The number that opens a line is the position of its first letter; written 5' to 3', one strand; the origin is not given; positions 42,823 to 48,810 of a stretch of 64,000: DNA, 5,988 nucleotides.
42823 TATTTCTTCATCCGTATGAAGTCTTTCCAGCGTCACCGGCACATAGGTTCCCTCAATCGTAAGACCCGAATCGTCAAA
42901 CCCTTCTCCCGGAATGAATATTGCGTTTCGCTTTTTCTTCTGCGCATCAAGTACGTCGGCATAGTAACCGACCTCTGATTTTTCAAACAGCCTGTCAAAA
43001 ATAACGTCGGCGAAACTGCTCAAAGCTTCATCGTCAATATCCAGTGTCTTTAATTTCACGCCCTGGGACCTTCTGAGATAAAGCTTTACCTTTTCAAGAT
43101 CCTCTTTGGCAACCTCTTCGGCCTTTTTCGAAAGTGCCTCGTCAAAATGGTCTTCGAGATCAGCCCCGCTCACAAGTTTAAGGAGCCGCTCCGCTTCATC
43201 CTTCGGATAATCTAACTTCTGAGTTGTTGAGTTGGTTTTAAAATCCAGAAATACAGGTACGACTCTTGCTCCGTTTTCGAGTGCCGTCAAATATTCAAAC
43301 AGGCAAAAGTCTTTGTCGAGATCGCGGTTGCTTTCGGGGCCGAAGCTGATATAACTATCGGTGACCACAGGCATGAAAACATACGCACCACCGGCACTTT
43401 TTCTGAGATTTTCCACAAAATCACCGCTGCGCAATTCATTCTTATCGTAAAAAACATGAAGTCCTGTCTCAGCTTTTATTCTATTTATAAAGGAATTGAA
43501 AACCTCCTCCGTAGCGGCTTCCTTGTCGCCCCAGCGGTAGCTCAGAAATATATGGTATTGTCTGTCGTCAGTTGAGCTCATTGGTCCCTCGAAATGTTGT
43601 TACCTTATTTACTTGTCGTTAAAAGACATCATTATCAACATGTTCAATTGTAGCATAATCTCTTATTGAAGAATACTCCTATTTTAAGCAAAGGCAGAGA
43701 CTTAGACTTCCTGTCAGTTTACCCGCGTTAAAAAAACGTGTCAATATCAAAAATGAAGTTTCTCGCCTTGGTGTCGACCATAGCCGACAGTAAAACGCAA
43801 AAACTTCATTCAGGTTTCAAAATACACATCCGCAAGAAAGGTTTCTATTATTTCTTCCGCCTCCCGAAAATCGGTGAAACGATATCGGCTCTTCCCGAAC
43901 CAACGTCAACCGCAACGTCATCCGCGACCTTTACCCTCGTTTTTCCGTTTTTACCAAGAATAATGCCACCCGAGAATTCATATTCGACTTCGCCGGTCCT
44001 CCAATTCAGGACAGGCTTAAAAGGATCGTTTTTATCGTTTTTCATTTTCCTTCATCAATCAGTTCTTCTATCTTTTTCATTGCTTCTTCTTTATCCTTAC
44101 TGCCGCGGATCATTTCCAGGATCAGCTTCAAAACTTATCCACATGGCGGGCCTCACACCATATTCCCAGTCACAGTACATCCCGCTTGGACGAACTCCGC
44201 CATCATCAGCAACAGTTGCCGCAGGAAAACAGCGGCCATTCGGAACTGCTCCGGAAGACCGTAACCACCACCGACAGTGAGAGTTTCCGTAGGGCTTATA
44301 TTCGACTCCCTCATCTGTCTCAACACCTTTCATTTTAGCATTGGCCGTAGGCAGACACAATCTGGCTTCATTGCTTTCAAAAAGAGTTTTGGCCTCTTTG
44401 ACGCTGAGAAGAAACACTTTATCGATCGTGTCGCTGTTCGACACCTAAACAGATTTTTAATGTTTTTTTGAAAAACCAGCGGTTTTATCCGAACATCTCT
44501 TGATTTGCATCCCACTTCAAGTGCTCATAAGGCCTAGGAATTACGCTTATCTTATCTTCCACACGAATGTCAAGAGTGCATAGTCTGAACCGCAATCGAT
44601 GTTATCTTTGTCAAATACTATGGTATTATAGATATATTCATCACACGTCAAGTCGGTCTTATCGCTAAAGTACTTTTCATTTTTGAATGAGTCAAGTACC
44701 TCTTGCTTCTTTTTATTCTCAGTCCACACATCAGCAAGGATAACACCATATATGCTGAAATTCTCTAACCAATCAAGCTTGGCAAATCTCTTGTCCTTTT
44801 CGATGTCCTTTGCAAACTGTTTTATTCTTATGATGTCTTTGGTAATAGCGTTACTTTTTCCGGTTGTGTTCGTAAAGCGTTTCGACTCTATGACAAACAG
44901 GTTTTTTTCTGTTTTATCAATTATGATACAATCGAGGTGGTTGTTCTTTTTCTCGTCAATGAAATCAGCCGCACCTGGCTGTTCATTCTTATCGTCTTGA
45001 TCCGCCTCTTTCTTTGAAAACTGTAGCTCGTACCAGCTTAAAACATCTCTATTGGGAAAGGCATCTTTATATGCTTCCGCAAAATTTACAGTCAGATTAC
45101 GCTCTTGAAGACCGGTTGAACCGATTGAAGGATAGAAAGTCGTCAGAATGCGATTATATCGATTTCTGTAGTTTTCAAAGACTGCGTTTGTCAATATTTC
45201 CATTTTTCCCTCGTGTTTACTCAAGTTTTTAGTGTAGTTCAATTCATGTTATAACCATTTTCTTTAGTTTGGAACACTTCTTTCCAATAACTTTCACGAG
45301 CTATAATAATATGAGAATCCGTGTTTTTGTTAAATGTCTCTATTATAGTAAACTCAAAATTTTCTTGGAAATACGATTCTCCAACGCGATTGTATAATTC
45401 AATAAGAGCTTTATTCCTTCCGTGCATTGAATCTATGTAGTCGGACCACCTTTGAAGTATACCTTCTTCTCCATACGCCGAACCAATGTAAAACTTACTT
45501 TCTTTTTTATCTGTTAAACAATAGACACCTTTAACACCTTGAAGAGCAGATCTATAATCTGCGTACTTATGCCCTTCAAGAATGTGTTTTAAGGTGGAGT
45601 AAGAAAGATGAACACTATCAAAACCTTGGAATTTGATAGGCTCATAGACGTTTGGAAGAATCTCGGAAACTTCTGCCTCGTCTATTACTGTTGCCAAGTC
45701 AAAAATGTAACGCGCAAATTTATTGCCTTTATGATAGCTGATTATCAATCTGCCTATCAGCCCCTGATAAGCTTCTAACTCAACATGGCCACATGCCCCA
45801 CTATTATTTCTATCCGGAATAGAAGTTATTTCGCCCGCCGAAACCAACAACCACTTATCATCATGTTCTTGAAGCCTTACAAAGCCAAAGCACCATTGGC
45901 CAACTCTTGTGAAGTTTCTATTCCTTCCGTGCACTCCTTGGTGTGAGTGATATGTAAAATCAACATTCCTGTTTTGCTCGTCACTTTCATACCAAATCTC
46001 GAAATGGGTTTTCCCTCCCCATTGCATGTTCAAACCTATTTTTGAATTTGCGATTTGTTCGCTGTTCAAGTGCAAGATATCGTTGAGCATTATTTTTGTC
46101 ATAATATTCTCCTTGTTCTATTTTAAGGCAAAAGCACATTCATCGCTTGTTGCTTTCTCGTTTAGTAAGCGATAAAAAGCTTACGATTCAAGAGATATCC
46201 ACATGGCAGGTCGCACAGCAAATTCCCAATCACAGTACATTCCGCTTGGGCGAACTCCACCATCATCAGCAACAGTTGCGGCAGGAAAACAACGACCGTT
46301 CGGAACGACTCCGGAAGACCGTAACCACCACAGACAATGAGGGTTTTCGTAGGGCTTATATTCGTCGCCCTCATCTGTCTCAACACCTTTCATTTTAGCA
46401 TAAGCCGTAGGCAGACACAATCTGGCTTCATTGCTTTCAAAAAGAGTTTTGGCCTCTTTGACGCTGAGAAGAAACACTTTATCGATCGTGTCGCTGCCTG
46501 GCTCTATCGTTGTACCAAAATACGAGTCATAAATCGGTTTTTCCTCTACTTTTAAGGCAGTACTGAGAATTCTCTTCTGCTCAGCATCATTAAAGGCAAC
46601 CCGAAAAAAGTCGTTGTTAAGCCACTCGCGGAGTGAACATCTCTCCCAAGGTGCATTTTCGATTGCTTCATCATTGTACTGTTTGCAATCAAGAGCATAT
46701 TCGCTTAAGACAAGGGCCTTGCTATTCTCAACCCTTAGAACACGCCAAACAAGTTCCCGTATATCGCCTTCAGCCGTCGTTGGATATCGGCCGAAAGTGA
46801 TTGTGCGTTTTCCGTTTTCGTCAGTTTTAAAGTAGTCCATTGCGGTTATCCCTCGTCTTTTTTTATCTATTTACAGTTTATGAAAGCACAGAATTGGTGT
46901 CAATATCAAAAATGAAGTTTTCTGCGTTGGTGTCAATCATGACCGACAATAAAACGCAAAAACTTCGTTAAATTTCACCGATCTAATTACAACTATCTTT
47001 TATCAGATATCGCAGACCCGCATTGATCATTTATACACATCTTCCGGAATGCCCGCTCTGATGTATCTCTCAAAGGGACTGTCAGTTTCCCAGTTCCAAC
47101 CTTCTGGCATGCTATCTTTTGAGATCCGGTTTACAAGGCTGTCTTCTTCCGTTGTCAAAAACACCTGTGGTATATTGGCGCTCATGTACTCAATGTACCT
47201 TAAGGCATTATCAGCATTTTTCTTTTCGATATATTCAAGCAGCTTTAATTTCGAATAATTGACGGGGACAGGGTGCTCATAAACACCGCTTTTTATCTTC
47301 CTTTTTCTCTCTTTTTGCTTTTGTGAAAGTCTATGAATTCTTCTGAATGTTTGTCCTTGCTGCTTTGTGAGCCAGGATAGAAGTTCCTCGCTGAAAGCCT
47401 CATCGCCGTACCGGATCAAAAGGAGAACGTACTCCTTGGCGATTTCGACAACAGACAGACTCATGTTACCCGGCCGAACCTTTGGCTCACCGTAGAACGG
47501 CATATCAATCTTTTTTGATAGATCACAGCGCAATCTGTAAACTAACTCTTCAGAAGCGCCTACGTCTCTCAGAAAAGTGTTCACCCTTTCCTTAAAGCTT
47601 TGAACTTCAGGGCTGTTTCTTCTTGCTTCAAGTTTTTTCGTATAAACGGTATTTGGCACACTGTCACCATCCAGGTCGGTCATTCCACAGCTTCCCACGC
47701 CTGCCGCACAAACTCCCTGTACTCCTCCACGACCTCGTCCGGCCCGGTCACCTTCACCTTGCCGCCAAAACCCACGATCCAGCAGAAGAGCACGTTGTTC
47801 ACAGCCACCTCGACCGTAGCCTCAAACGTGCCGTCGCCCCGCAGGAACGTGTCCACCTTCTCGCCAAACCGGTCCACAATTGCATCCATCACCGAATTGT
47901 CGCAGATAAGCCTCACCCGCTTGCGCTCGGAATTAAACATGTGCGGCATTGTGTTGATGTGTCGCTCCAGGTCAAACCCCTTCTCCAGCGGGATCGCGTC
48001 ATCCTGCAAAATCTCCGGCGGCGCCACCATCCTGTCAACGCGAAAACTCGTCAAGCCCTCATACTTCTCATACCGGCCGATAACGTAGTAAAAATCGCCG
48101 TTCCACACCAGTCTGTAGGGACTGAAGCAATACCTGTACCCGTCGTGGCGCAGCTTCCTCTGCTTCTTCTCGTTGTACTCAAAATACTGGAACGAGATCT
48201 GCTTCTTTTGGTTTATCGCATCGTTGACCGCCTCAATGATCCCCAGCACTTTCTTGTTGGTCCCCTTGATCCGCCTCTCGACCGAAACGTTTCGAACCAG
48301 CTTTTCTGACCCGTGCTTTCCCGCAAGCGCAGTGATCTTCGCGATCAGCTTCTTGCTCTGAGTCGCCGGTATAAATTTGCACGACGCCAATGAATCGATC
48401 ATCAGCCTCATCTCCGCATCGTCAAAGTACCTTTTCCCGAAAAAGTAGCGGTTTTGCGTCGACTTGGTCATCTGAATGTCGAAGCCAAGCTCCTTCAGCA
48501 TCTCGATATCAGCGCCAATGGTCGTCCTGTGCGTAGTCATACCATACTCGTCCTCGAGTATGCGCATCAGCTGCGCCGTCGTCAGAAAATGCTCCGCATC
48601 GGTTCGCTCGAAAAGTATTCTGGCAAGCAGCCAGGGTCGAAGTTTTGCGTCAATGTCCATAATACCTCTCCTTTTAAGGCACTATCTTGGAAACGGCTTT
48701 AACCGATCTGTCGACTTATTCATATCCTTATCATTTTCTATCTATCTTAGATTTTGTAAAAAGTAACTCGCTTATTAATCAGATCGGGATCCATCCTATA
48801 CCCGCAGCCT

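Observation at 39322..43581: Single-chain TIR-NACHT-LRR (BspA-type repeats): a bacterial protein with plant-TNL / animal-NLR domain logic, candidate undescribed defence system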

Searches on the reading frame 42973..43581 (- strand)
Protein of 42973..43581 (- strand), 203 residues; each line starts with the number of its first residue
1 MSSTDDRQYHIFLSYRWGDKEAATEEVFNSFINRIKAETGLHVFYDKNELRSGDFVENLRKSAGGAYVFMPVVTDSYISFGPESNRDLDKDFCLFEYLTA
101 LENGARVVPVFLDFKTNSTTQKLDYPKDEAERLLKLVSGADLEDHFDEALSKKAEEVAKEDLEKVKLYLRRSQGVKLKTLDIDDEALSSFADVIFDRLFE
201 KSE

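Call 15: search_solved_structures(query=window:42973-43581:-, max_evalue=10, show_alignments=4)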
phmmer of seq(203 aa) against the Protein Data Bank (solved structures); distinct sequences matched with E-value up to 10: 26.
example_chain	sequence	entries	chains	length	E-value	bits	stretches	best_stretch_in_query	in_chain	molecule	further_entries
7jlv_A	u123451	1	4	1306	0.0067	19.6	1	2-152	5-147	Disease resistance protein Roq1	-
7jlu_A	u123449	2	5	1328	0.0068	19.6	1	2-152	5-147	Disease resistance protein Roq1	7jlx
7vu8_B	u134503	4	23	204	0.0072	19.5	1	7-78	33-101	Flax rust resistance protein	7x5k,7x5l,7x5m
9hq0_A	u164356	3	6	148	0.0093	19.1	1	39-115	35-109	NAD(+) hydrolase SARM1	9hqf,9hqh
10ra_A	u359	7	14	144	0.0095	19.1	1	39-115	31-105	Sterile alpha and TIR motif-containing protein 1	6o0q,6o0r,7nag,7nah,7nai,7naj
9mw1_B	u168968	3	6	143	0.0097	19.1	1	39-115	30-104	NAD(+) hydrolase SARM1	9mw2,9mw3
6o0u_A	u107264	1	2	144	0.0098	19.1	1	39-115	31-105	Sterile alpha and TIR motif-containing protein 1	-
9tzw_A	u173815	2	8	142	0.01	19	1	39-115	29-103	NAD(+) hydrolase SARM1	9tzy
10rb_A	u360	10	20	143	0.01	19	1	39-115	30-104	NAD(+) hydrolase SARM1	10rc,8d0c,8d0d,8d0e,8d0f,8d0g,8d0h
3ozi_A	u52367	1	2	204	0.012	18.8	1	7-78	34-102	L6tr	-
6o0v_A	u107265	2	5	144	0.13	15.5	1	39-115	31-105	Sterile alpha and TIR motif-containing protein 1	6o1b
8p2m_A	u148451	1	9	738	0.15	15.2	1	7-140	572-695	NAD(+) hydrolase tir-1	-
2lhb_A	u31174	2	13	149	0.16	15.1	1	109-197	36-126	HEMOGLOBIN V (CYANO MET) | PROTEIN (HEMOGLOBIN)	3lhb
6wpk_A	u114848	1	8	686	0.17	15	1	39-115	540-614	NAD(+) hydrolase SARM1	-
7ld0_A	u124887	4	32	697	0.17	15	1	39-115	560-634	NAD(+) hydrolase SARM1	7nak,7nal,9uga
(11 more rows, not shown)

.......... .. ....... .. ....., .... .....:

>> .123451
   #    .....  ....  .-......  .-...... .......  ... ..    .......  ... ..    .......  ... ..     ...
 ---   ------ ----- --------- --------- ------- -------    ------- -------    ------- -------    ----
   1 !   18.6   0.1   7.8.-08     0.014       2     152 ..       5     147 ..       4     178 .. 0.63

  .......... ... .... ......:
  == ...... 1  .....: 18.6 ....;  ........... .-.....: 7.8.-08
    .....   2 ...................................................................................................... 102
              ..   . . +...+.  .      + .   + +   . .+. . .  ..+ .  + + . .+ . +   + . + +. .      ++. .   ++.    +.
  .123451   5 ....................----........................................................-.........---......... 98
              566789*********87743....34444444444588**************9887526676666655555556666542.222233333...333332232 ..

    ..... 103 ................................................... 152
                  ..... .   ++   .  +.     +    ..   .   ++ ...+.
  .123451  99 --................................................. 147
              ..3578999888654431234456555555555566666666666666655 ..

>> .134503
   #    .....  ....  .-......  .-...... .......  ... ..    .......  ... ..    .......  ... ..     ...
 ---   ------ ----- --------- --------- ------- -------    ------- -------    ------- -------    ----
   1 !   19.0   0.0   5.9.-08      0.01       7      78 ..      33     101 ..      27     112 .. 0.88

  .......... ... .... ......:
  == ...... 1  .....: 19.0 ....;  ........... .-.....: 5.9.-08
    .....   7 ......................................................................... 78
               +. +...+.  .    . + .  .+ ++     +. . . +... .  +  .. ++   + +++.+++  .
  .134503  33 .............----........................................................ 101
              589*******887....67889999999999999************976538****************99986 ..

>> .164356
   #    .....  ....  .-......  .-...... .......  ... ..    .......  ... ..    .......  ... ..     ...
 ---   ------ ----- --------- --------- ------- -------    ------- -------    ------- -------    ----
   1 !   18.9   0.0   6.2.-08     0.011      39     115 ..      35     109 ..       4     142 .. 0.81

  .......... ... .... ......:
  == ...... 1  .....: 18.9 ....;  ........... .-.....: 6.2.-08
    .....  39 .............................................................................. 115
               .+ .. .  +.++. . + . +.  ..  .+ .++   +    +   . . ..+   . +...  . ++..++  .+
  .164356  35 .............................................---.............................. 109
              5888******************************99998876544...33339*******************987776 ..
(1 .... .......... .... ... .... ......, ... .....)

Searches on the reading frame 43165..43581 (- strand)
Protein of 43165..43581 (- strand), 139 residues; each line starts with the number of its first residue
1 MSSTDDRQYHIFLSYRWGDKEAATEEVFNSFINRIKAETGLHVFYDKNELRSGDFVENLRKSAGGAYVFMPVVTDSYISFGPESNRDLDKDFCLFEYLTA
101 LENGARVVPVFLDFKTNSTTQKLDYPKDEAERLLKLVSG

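Call 69: search_solved_structures(query=A4, max_evalue=0.01, show_alignments=4)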
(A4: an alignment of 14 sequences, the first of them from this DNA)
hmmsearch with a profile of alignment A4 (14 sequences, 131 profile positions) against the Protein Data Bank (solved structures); distinct sequences matched with E-value up to 0.01: 39.
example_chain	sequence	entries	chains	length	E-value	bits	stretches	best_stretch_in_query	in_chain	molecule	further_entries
8p2m_A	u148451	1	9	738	1.3e-14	57.2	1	2-106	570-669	NAD(+) hydrolase tir-1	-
8p2l_A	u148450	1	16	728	8.7e-14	54.5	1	7-106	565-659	NAD(+) hydrolase SARM1,NAD(+) hydrolase tir-1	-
10ra_A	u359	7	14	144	1.4e-13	53.8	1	5-110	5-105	Sterile alpha and TIR motif-containing protein 1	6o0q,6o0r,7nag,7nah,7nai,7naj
6o0u_A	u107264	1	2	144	1.5e-13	53.8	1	5-110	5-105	Sterile alpha and TIR motif-containing protein 1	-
9mw1_B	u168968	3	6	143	1.8e-13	53.5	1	6-110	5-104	NAD(+) hydrolase SARM1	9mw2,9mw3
9tzw_A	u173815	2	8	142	1.9e-13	53.4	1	6-110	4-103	NAD(+) hydrolase SARM1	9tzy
10rb_A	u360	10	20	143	2e-13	53.4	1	7-110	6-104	NAD(+) hydrolase SARM1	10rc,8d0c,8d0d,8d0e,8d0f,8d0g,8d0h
9hq0_A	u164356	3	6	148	2.1e-13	53.2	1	6-110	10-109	NAD(+) hydrolase SARM1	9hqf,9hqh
6o0v_A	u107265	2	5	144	1.6e-12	50.5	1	5-110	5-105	Sterile alpha and TIR motif-containing protein 1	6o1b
6wpk_A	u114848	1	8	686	4.6e-12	48.9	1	7-110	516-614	NAD(+) hydrolase SARM1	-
7ld0_A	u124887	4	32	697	4.7e-12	48.9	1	7-110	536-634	NAD(+) hydrolase SARM1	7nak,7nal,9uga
7djt_A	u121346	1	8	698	4.8e-12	48.9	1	7-110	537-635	NAD(+) hydrolase SARM1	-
7knq_A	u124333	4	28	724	5.1e-12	48.8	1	7-110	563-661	NAD(+) hydrolase SARM1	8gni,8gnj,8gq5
9l2d_A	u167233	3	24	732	5.1e-12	48.8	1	7-110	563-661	NAD(+) hydrolase SARM1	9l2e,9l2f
7cm5_A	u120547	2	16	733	5.2e-12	48.8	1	7-110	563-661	NAD(+) hydrolase SARM1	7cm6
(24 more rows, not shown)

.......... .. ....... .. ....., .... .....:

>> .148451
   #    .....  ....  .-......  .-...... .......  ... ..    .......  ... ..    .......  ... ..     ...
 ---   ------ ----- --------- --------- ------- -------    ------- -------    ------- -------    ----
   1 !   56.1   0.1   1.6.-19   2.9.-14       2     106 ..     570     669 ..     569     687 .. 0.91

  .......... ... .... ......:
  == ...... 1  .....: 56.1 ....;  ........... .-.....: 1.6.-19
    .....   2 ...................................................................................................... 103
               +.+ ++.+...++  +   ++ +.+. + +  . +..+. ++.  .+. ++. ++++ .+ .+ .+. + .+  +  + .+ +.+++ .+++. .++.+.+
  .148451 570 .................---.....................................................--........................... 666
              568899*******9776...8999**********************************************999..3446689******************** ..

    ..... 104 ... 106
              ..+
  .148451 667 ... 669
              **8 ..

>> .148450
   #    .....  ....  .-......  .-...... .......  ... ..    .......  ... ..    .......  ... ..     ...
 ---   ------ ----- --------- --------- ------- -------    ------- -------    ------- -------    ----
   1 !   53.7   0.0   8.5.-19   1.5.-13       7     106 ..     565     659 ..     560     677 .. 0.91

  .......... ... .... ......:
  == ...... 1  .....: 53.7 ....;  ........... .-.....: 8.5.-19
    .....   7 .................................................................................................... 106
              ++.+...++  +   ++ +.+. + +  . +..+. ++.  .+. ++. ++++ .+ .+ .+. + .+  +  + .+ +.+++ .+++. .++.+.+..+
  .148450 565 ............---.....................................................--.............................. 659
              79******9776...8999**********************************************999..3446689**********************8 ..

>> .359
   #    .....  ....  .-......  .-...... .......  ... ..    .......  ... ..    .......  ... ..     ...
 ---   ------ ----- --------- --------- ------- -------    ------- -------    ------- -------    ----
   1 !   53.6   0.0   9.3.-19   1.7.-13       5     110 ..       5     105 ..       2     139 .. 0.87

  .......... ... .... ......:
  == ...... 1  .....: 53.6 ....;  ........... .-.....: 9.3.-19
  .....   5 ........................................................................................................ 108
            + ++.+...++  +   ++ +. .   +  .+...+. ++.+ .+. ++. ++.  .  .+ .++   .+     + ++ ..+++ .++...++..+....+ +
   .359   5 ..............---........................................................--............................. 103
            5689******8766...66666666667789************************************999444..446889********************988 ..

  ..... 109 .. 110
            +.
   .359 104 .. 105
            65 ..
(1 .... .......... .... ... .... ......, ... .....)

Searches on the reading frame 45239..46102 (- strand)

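Call 9: search_protein_families(library=pfam, proteins=[window:45239-46102:-], max_evalue=0.01)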
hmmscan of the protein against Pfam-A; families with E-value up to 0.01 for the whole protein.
window:45239-46102:- (287 aa): 2 families
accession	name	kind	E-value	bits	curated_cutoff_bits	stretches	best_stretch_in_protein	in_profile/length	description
PF01541.30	GIY-YIG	-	2.6e-06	28.1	22.6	1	191-285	2-78/78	GIY-YIG catalytic domain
PF11458.13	Mistic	-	0.00014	22.2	26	1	217-282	3-60/74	Membrane-integrating protein Mistic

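Call 53: search_protein_families(library=padloc, proteins=[window:45239-46102:-], max_evalue=0.001)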
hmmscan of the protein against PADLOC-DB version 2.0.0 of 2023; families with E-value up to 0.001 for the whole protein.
window:45239-46102:- (287 aa): 3 families
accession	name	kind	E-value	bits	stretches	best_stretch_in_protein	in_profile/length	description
PDLC03973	UzuA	-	1.9e-46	156.9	1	49-287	44-278/278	-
PDLC03974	UzuA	-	1.5e-43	147.4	1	108-287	135-310/310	-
PDLC03701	HEase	-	5.6e-08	30.9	1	192-286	4-92/271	homing endonuclease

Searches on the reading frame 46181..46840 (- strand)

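Call 9: search_protein_families(library=pfam, proteins=[window:46181-46840:-], max_evalue=0.01)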
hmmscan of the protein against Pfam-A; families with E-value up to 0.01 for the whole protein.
window:46181-46840:- (219 aa): 1 family
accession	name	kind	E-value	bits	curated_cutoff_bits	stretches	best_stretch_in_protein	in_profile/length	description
PF19789.6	DUF6273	-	4.3e-26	92.2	23.5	1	39-216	1-171/172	Domain of unknown function (DUF6273)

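Call 53: search_protein_families(library=padloc, proteins=[window:46181-46840:-], max_evalue=0.001)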
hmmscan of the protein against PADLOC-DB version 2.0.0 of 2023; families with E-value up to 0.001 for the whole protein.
window:46181-46840:- (219 aa): 0 families

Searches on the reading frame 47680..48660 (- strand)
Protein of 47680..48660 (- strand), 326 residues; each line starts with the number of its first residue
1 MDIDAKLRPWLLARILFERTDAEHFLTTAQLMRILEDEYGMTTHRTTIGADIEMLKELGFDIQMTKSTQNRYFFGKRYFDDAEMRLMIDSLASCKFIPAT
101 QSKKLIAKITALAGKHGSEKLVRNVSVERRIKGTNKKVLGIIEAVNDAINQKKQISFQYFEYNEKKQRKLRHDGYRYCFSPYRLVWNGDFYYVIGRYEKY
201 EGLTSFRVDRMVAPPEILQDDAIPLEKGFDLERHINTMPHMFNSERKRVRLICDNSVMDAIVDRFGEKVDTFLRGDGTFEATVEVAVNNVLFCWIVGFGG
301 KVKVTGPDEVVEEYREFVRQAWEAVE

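Call 10: search_protein_families(library=pfam, proteins=[window:47680-48660:-], max_evalue=0.01)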
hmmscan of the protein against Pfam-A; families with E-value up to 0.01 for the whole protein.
window:47680-48660:- (326 aa): 2 families
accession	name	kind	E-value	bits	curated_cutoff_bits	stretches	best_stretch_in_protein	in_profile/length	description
PF13280.12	WYL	-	3.1e-12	46.7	21.8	1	141-212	2-66/70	WYL domain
PF25583.1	WCX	-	3e-11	43.9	23.9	1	248-321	4-75/76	WCX domain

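Call 53: search_protein_families(library=padloc, proteins=[window:47680-48660:-], max_evalue=0.001)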
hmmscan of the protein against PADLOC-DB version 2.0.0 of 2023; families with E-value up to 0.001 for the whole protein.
window:47680-48660:- (326 aa): 3 families
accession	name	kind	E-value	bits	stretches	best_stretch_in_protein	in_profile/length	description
PDLC01652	WYL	-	9.7e-31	105.3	1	138-321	16-161/162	"CAS-I,CAS-II,CAS-III,CAS-IV,CAS-V,CAS-VI; associated_signaling"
PDLC01457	WYL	-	3.4e-10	37.9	1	30-309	23-228/229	"CAS-I,CAS-II,CAS-III,CAS-IV,CAS-V,CAS-VI; associated_signaling"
PDLC01766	Cas3c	-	4.5e-06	23.1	1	136-320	131-311/1009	-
